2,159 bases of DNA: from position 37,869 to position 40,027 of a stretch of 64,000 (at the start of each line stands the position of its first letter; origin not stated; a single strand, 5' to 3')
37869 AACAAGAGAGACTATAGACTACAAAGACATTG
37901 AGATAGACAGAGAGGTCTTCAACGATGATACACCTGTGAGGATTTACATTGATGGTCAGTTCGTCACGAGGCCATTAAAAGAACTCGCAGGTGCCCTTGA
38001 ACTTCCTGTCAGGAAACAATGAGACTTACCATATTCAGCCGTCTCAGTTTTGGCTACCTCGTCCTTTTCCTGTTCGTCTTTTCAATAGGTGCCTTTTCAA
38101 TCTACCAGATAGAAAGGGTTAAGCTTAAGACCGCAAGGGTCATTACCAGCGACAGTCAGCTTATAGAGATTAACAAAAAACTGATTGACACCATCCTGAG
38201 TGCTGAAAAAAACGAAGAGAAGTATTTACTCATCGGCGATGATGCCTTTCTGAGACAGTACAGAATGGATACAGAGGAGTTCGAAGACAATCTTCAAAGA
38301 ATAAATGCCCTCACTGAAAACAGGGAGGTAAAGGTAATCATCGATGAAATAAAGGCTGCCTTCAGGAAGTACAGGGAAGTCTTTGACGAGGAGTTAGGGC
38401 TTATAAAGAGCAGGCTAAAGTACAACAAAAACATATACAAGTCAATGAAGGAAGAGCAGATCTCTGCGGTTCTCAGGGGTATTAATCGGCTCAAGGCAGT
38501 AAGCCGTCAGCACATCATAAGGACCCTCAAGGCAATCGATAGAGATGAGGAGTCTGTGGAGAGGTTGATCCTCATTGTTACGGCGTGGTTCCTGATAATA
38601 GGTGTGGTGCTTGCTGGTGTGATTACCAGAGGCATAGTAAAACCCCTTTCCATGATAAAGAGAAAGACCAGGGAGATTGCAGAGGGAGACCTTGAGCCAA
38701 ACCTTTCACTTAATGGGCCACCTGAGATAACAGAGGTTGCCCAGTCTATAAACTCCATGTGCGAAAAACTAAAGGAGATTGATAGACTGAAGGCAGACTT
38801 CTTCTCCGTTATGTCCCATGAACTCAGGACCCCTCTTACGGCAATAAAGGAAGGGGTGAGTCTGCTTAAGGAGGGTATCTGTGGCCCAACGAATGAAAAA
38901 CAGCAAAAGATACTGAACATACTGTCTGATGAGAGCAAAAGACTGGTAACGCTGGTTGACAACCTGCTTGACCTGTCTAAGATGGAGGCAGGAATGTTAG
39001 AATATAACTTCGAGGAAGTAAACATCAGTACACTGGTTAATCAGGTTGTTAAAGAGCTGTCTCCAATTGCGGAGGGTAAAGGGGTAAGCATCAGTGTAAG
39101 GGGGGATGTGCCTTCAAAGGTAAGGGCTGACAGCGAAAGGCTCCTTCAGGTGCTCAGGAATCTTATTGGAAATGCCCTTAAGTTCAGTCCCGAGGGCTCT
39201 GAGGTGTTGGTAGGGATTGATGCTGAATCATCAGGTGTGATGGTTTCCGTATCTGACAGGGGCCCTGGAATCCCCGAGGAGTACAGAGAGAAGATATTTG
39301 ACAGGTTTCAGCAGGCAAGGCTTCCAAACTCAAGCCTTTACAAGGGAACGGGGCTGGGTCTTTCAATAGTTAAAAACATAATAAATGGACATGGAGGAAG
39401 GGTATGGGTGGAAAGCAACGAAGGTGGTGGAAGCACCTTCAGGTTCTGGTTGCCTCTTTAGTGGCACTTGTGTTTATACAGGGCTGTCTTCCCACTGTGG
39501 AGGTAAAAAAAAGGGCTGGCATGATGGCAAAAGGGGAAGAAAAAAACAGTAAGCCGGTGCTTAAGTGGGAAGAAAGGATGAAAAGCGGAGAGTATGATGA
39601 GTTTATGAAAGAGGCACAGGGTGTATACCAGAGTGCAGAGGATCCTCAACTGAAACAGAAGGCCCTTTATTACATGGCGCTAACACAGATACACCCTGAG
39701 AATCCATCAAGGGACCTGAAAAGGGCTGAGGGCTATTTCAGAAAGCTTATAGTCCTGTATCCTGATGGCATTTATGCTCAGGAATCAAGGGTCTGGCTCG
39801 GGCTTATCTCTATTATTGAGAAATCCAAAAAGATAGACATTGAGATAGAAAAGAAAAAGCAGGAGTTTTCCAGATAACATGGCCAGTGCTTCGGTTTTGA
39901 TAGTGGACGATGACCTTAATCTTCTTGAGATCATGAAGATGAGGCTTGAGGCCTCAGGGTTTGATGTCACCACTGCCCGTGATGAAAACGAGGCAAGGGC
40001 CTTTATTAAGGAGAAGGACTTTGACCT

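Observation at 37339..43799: Sigma-54 two-component module plus a 10-heme cytochrome inserted inside the dsr locus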

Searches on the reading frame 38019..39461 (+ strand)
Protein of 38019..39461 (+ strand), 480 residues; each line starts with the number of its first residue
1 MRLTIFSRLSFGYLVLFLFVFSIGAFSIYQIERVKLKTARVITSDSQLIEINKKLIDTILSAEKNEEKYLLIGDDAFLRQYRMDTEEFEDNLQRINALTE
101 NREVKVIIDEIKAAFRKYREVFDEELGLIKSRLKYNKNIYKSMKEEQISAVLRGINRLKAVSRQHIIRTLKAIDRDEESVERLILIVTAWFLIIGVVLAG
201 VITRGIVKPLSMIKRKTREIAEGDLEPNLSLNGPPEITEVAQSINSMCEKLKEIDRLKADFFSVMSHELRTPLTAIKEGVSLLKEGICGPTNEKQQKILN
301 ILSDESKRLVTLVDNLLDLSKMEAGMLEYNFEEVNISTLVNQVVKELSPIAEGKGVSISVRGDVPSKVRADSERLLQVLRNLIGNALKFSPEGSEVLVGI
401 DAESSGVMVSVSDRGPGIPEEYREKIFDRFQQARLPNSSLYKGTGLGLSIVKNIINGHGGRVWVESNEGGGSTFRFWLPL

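Call 4: search_protein_families(library=pfam, proteins=[window:38019-39461:+], max_evalue=0.01)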
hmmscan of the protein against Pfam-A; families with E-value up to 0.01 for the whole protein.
window:38019-39461:+ (480 aa): 6 families
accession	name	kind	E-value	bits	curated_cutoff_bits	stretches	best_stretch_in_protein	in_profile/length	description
PF02518.31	HATPase_c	-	6.4e-32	110.7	26.4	1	371-480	2-109/111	Histidine kinase-, DNA gyrase B-, and HSP90-like ATPase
PF00512.31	HisKA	-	1.3e-19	70.4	26.9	1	258-325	2-66/66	His Kinase A (phospho-acceptor) domain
PF00672.30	HAMP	-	9.6e-11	42.3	25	1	202-252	2-52/53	HAMP domain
PF05227.19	CHASE3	-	3.6e-08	33.8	28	1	54-147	17-112/138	CHASE3 domain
PF12729.13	4HB_MCP_1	-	2e-06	28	27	1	3-134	2-137/181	Four helix bundle sensory module for signal transduction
PF24125.1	Cds6_C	-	0.0068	17.1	27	0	63-147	15-95/111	Cds6 C-terminal NTF2-like domain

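Call 6: search_protein_families(library=ncbifam, proteins=[window:38019-39461:+], max_evalue=0.01)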
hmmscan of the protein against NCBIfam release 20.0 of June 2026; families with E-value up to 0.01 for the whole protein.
window:38019-39461:+ (480 aa): 92 families (the best 25 are shown)
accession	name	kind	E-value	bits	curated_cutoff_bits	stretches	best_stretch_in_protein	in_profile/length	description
NF033092.0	HK_WalK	equivalog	5.3e-69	233.3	725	2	253-480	367-594/594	cell wall metabolism sensor histidine kinase WalK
NF046044.1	PnpS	equivalog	6.3e-59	199.9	400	1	250-479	162-390/390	two-component system histidine kinase PnpS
NF040691.1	MtrAB_MtrB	equivalog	6.5e-59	200.3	450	1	147-479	150-491/507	MtrAB system histidine kinase MtrB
TIGR02966.1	phoR_proteo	equivalog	4e-57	193.7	334.2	1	250-477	106-332/333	phosphate regulon sensor histidine kinase PhoR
TIGR01386.1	cztS_silS_copS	subfamily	4.6e-56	190.7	292.55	1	87-478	63-456/457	heavy metal sensor histidine kinase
NF047874.1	MASE3_PAS_HK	subfamily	9.4e-56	189.9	560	1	17-479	192-624/655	MASE3 domain-containing sensor histidine kinase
TIGR02956.1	TMAO_torS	equivalog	1.1e-55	189.2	676.5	2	254-480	460-682/967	TMAO reductase system sensor histidine kinase/response regulator TorS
NF008312.0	PRK11100.1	equivalog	4.4e-55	187.4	356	1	178-479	178-473/477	two-component system sensor histidine kinase CreC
NF047465.1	hybrid_HK_LvrA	exception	3.3e-50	171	1200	1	235-480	179-422/819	hybrid histidine kinase/response regulator LvrA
NF041880.1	EPS_EpsF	equivalog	4.8e-49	167.2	900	1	247-479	263-492/492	response regulator EpsF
NF045911.1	TCSHisKinNblS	equivalog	6.5e-48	163.5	1000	2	253-478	383-618/621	two-component system sensor histidine kinase NblS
NF006800.0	PRK09303.1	equivalog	3.7e-47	161.1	342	1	244-479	141-376/383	histidine kinase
NF012163.2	BaeS_SmeS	equivalog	1.2e-46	159.6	500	1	173-471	156-449/457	sensor histidine kinase efflux regulator BaeS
NF038297.2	hybrid_HK_HrmK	equivalog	3.8e-46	158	725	1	237-480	214-457/607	hybrid histidine kinase/response regulator HrmK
NF008318.0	PRK11107.1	equivalog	8.8e-45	153.1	890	1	252-480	287-518/920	two-component sensor histidine kinase BarA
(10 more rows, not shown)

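Call 61: find_homologous_proteins(query=window:38019-39461:+, max_evalue=1e-20)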
Query window:38019-39461:+ (480 aa): 7663 proteins with E <= 1e-20 among 8000 candidates; the best 120 are listed.
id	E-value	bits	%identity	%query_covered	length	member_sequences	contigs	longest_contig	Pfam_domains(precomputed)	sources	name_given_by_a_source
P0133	0.0e+0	1026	100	100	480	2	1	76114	PF00672.31,PF05227.20,PF12729.14,PF02518.32,PF00512.32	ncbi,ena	-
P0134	1.4e-251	853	81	100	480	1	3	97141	PF00672.31,PF26769.1,PF12729.14,PF02518.32,PF00512.32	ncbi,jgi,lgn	-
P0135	3.3e-249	845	81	100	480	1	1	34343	PF00672.31,PF12729.14,PF02518.32,PF00512.32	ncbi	-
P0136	3.5e-220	750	71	100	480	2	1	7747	PF00672.31,PF02518.32,PF00512.32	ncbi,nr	ncbi:MAG: HAMP domain-containing protein [Nitrospirae bacterium]|nr:MAG: HAMP domain-containing prot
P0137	5.7e-151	522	51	100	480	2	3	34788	PF00672.31,PF12729.14,PF02518.32,PF00512.32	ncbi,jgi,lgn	-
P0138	4.8e-149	515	50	100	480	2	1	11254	PF00672.31,PF02518.32,PF00512.32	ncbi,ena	-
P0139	9.1e-143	494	48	100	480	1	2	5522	PF00672.31,PF02518.32,PF00512.32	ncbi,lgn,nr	ncbi:MAG: sensor histidine kinase [Nitrospirae bacterium]|nr:MAG: sensor histidine kinase [Nitrospir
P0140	4.0e-131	456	45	100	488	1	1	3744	PF00672.31,PF12729.14,PF02518.32,PF00512.32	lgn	-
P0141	1.8e-128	447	44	100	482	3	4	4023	PF00672.31,PF02518.32,PF00512.32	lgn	-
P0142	2.7e-127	444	43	100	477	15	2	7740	PF00672.31,PF12729.14,PF02518.32,PF00512.32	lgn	-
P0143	1.4e-125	438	44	100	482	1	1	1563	PF00672.31,PF05227.20,PF12729.14,PF02518.32,PF00512.32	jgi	-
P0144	1.4e-125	438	44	100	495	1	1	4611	PF00672.31,PF02518.32,PF00512.32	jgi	jgi:two-component system sensor histidine kinase GlrK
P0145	1.4e-125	438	45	100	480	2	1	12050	PF00672.31,PF02518.32,PF00512.32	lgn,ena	-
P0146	1.3e-124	435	45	100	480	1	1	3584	PF00672.31,PF02518.32,PF00512.32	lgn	-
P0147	3.8e-123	430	44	100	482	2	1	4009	PF00672.31,PF02518.32,PF00512.32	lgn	-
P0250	1.1e-116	408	43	100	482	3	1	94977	PF00672.31,PF02518.32,PF00512.32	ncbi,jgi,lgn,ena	-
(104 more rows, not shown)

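Call 62: find_encoding_contigs(protein=P0136, flank=10000, max_places=1)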
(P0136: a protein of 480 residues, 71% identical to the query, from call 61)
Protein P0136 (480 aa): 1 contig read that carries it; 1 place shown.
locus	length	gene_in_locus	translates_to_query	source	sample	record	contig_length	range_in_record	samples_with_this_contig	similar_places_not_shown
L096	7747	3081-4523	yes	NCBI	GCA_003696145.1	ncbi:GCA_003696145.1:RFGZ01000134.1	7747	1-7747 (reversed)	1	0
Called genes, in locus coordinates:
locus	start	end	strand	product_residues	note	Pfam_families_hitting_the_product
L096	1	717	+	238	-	PF01077:NIR_SIR, PF12838:Fer4_7 (weak)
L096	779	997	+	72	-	-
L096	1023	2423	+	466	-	PF01656:CbiA, PF13500:AAA_26, PF07685:GATase_3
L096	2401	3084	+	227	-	-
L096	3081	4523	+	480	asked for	PF00672:HAMP, PF00512:HisKA, PF02518:HATPase_c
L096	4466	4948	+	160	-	-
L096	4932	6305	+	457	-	PF00072:Response_reg, PF00158:Sigma54_activat, PF14532:Sigma54_activ_2, PF07728:AAA_5 (weak), PF25601:AAA_lid_14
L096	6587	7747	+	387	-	?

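Call 63: find_encoding_contigs(protein=P0137, flank=10000, max_places=1)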
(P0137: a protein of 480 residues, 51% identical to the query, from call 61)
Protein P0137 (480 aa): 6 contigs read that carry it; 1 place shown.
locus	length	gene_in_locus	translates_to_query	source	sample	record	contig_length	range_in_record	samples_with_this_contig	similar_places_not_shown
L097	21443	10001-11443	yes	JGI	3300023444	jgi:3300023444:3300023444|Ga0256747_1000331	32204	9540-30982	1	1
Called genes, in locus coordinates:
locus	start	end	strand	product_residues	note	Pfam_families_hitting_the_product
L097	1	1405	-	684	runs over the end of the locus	PF02743:dCache_1, PF08269:dCache_2, PF17201:Cache_3-Cache_2, PF17200:sCache_2 (weak), PF08448:PAS_4 (faint), PF00512:HisKA, PF02518:HATPase_c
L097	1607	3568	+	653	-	PF02310:B12-binding, PF04055:Radical_SAM, PF10604:Polyketide_cyc2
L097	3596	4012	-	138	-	PF05168:HEPN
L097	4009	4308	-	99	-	PF01909:NTP_transf_2, PF18765:Polbeta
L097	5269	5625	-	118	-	PF02635:DsrE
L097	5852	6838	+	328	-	PF01758:SBF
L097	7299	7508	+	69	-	PF07927:HicA_toxin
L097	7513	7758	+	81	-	-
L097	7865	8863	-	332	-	PF00248:Aldo_ket_red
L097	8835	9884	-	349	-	PF20903:SPL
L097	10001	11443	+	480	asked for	PF12729:4HB_MCP_1 (weak), PF00672:HAMP, PF00512:HisKA, PF02518:HATPase_c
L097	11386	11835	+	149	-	-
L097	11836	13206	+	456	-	PF00072:Response_reg, PF00158:Sigma54_activat, PF14532:Sigma54_activ_2, PF07728:AAA_5 (weak), PF25601:AAA_lid_14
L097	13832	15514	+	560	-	PF11617:Cu-binding_MopE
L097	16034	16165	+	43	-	-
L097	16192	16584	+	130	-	-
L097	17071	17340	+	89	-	PF00825:Ribonuclease_P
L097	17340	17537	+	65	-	PF01809:YidD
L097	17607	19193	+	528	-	PF14849:YidC_periplas, PF02096:60KD_IMP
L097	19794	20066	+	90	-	PF00216:Bac_DNA_binding, PF18291:HU-HIG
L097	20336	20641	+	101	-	PF01910:Thiamine_BP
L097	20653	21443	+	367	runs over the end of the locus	PF01950:FBPase_3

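Call 64: find_encoding_contigs(protein=P0138, flank=10000, max_places=1)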
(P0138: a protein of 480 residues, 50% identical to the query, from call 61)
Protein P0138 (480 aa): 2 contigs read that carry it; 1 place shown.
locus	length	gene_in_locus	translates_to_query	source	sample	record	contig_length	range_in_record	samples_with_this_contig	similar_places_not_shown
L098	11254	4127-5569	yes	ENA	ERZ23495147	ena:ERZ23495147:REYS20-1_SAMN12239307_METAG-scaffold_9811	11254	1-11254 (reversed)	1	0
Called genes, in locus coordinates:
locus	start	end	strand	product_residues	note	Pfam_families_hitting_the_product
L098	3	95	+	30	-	?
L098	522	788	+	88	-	PF10387:DUF2442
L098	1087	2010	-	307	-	PF00248:Aldo_ket_red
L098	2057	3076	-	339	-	PF20903:SPL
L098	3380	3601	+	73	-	PF09720:Unstab_antitox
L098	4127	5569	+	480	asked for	PF00672:HAMP, PF00512:HisKA, PF02518:HATPase_c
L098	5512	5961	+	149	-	-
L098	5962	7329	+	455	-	PF00072:Response_reg, PF00158:Sigma54_activat, PF14532:Sigma54_activ_2, PF07728:AAA_5, PF25601:AAA_lid_14, PF02954:HTH_8 (faint)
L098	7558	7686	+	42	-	-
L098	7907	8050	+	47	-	PF00468:Ribosomal_L34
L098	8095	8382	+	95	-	PF00825:Ribonuclease_P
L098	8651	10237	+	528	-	PF14849:YidC_periplas, PF02096:60KD_IMP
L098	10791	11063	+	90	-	PF00216:Bac_DNA_binding, PF18291:HU-HIG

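Call 66: find_encoding_contigs(protein=P0250, flank=6000, max_places=1)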
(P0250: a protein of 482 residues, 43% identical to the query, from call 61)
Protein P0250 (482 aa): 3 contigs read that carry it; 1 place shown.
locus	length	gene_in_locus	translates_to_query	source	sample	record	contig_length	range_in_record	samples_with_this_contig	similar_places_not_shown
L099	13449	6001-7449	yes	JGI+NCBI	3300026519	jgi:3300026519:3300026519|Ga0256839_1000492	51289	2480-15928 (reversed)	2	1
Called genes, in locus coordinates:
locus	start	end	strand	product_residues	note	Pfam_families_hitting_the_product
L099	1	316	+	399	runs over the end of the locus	PF25967:RND-MFP_C (weak), PF25975:CzcB_C (weak), PF25989:YknX_C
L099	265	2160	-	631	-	PF01541:GIY-YIG, PF27096:UvrC_M, PF02151:UVR, PF22920:UvrC_RNaseH, PF08459:UvrC_RNaseH_dom, PF14520:HHH_5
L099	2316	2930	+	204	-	PF00989:PAS, PF13188:PAS_8 (weak), PF08448:PAS_4 (weak), PF13426:PAS_9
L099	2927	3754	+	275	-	PF08284:RVP_2 (weak), PF13650:Asp_protease_2, PF13975:gag-asp_proteas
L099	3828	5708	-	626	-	PF01134:GIDA, PF07992:Pyr_redox_2 (faint), PF13738:Pyr_redox_3 (faint), PF21680:GIDA_C_1st, PF13932:SAM_GIDA_C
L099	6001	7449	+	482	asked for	PF00672:HAMP, PF00512:HisKA, PF02518:HATPase_c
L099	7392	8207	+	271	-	PF13432:TPR_16 (faint), PF13525:YfiO (faint), PF13174:TPR_6 (faint)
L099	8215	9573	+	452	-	PF00072:Response_reg, PF00158:Sigma54_activat, PF14532:Sigma54_activ_2, PF00004:AAA (weak), PF07728:AAA_5 (weak), PF25601:AAA_lid_14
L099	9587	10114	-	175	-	PF01569:PAP2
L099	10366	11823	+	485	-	PF07690:MFS_1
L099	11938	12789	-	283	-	PF02775:TPP_enzyme_C, PF12367:PFO_beta_C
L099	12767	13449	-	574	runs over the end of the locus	PF01558:POR, PF01855:POR_N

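Call 69: search_protein_families(library=ncbifam, proteins=[L097:13832-15514:+], max_evalue=0.00001)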
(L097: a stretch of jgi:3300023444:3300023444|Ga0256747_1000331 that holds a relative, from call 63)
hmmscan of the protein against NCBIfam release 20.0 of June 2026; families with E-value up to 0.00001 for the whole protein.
L097:13832-15514:+ (560 aa): 1 family
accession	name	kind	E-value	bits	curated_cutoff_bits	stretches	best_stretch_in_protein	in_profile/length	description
NF033662.1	acid_disulf_rpt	repeat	1.5e-09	37.4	41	0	288-309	4-25/32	acidic double-disulfide repeat-containing protein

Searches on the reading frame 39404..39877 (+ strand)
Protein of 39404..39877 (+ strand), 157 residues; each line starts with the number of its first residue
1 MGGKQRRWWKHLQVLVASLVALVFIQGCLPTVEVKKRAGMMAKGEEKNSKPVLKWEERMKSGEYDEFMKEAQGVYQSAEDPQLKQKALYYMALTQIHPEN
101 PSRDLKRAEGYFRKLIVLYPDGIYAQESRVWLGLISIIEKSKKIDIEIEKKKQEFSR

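Call 4: search_protein_families(library=pfam, proteins=[window:39404-39877:+], max_evalue=0.01)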
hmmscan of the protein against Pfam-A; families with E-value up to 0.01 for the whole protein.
window:39404-39877:+ (157 aa): 0 families

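Call 6: search_protein_families(library=ncbifam, proteins=[window:39404-39877:+], max_evalue=0.01)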
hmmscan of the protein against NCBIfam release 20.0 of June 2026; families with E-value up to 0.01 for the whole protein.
window:39404-39877:+ (157 aa): 1 family
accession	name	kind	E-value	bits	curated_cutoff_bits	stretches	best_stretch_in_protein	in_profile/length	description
TIGR03302.1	OM_YfiO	subfamily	0.0067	15.9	81.4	0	87-132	114-158/239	outer membrane protein assembly factor BamD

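Call 86: predict_structure(protein=window:39404-39877:+)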
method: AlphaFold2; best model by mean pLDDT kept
length: 157 residues; sequences in the alignment: 1
mean_pLDDT: 78.8   pTM: 0.59
mean pLDDT of the five models: 78.8, 78.6, 77.6, 76.0, 55.9
residues with pLDDT >= 90: 63; 70-90: 61; 50-70: 10; < 50: 23
segments of 3 or more residues with pLDDT < 50: 29-51
pLDDT, mean of each block of 10 residues (from residue 1): 73 82 61 40 39 69 86 91 92 86 89 95 90 91 91 88
secondary structure, 60 per line:
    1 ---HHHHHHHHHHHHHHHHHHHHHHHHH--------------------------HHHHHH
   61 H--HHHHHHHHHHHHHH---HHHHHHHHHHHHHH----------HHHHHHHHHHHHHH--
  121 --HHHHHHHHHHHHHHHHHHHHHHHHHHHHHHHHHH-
elements in order: H4-28 H55-61 H64-77 H81-94 H105-118 H123-156

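Call 90: fold_search(model_id=the predicted structure, library=pdb)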
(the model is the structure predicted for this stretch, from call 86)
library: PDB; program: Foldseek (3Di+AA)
matches with E <= 10: 370; with E <= 0.001: 0
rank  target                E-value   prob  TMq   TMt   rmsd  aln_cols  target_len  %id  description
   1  5wft                  1.5e-01  0.90  0.30  0.38   4.8        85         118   16  PelB 319-436 from Pseudomonas aeruginosa PAO1 (released 2017-10-04)
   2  6evm_A                3.2e-01  0.89  0.35  0.53   3.7        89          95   20  Crystal structure of a Pro-9 complexed peptide-substrate-binding domain of human type II collagen prolyl 4-hydroxylase (released 2018-09-12)
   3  9htd_A                3.4e-01  0.94  0.37  0.56   3.8        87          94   20  Peptide-substrate-binding (PSB) domain of human type II collagen prolyl 4-hydroxylase complexed with Pro-Hyp-Gly-Pro-A (released 2025-09-24)
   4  8ket_C                3.8e-01  0.85  0.37  0.13   4.8       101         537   16  Cryo-EM structure of HRD1-SEL1LFL-XTP3B complex (released 2025-02-19)
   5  9og0_C                4.0e-01  0.93  0.40  0.12   4.2       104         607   12  Cryo-EM structure of OS9-SEL1L-HRD1 dimer (released 2025-07-30)
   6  7d4i_AF               4.0e-01  0.66  0.36  0.14  18.4       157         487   10  Cryo-EM structure of 90S small ribosomal precursors complex with the DEAH-box RNA helicase Dhr1 (State F) (released 2021-10-06)
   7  2xev_C                5.1e-01  0.99  0.45  0.56   2.9        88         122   23  Crystal structure of the TPR domain of Xanthomonas campestris ybgF (released 2010-09-15)
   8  2xev_A                5.3e-01  0.99  0.43  0.55   2.8        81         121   12  Crystal structure of the TPR domain of Xanthomonas campestris ybgF (released 2010-09-15)
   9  6g70_A                5.3e-01  0.95  0.37  0.13   3.6        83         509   11  Structure of murine Prpf39 (released 2019-04-03)
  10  7tj4_A                5.7e-01  0.94  0.37  0.47   4.8        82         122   12  Structure of the S. aureus amidase LytH and activator ActH extracellular domains (released 2022-07-06)
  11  9n2d_F                5.7e-01  0.90  0.34  0.23   2.8        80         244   16  Cryo-EM structure of an extended F. johnsoniae BAM complex, composite map (released 2025-07-09)
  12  6g70_B                6.0e-01  0.93  0.36  0.13   3.7        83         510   11  Structure of murine Prpf39 (released 2019-04-03)
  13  2xev_B                6.3e-01  0.98  0.44  0.54   2.9        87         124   23  Crystal structure of the TPR domain of Xanthomonas campestris ybgF (released 2010-09-15)
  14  5waq                  6.7e-01  0.82  0.37  0.28   7.2       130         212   14  Structure of BamD from Neisseria gonorrhoeae (released 2017-12-06)
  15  5mzu                  6.7e-01  0.63  0.38  0.09   9.2       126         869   17  Crystal structure of the myosin chaperone UNC-45 from C. elegans (alternative conformation) (released 2018-02-14)
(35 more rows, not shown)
